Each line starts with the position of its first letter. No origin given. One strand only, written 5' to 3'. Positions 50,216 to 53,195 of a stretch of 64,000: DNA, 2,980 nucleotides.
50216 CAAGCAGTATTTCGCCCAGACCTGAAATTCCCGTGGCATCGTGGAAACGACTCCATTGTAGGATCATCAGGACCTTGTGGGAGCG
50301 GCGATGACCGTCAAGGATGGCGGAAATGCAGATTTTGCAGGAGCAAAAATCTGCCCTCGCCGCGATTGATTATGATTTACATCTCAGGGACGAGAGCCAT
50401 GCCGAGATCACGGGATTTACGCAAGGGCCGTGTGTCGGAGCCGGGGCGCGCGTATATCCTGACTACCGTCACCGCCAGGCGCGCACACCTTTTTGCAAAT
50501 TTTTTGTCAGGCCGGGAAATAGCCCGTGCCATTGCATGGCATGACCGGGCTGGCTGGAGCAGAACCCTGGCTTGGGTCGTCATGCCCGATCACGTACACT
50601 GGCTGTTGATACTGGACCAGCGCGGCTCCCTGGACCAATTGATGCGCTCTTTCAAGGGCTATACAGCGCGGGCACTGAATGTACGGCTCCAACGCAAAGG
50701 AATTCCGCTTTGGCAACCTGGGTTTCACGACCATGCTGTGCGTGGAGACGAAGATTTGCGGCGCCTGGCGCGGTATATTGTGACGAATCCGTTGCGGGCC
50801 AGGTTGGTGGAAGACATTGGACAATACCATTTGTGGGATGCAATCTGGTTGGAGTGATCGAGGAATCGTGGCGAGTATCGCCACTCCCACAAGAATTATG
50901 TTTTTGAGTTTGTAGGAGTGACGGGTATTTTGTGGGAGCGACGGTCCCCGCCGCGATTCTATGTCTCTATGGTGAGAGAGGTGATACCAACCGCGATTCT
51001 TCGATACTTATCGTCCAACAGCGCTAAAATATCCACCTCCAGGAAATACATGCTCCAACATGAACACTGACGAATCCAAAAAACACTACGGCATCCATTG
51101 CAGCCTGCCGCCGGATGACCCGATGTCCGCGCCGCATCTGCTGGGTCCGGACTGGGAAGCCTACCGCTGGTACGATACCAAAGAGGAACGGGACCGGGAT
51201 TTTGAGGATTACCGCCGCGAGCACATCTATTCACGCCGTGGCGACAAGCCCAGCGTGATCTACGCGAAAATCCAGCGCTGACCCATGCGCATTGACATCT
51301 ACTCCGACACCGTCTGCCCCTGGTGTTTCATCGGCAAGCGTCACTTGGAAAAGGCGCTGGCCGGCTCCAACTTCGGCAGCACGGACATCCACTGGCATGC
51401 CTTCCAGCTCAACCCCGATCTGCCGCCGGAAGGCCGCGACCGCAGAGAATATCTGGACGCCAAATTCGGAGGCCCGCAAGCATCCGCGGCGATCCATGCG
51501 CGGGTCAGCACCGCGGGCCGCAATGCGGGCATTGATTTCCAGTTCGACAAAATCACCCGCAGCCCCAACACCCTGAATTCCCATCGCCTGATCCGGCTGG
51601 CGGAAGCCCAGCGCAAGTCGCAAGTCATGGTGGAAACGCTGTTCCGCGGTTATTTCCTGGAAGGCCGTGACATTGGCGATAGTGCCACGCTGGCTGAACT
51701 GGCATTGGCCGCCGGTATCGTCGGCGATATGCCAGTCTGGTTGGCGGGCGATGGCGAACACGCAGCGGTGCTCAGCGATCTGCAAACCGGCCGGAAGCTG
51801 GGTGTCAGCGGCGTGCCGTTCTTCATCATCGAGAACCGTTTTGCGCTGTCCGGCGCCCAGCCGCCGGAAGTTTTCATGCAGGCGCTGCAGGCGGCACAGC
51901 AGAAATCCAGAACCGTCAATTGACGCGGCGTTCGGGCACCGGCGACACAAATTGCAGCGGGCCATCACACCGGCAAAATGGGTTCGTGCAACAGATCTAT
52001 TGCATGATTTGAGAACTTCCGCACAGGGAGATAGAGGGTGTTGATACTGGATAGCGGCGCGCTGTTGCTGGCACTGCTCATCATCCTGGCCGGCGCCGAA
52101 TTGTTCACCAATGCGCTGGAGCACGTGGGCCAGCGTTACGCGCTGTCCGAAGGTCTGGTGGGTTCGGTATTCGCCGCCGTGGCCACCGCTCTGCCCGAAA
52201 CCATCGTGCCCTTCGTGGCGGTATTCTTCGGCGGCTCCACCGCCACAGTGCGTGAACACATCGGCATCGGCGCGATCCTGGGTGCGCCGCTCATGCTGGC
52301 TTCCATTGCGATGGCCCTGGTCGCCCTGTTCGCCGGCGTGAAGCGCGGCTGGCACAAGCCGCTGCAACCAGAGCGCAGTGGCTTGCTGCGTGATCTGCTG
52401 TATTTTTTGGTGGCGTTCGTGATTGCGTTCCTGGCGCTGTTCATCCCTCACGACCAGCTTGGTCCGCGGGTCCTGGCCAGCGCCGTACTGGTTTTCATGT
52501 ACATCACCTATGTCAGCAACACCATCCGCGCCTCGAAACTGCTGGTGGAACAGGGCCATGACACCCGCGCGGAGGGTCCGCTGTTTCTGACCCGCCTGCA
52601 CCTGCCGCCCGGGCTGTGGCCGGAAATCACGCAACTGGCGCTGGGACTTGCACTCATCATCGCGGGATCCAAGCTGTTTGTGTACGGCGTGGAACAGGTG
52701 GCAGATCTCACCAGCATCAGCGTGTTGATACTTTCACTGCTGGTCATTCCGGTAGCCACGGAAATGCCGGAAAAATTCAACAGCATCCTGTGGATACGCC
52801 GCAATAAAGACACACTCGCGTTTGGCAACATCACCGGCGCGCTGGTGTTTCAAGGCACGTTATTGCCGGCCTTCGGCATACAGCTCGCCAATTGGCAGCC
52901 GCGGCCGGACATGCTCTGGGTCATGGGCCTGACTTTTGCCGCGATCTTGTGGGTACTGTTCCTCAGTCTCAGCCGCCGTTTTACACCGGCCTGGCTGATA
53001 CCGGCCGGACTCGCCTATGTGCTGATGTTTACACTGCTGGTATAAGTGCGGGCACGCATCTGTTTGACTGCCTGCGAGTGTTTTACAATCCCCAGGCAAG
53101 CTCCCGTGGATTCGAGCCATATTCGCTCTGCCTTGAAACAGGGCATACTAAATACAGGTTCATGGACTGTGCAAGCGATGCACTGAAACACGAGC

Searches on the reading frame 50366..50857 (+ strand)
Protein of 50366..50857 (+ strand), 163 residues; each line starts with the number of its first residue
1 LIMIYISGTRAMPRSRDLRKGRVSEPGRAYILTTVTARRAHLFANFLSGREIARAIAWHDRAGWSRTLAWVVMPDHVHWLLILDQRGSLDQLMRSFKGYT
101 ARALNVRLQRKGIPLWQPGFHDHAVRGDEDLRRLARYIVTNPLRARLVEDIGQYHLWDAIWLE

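Call 24: search_protein_families(library=pfam, proteins=[window:50366-50857:+], max_evalue=0.00001)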
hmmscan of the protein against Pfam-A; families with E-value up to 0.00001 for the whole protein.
window:50366-50857:+ (163 aa): 1 family
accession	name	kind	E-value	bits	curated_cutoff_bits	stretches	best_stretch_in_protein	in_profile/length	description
PF01797.21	Y1_Tnp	-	6.6e-10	39.6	23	1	62-139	38-119/121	Transposase IS200 like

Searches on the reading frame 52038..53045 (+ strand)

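Call 23: search_protein_families(library=pfam, proteins=[window:52038-53045:+], max_evalue=0.00001)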
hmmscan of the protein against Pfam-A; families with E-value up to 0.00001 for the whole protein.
window:52038-53045:+ (335 aa): 1 family
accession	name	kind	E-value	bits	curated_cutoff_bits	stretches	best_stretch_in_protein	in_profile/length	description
PF01699.29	Na_Ca_ex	-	7.4e-29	101.1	24.9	2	8-160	5-147/151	Sodium/calcium exchanger protein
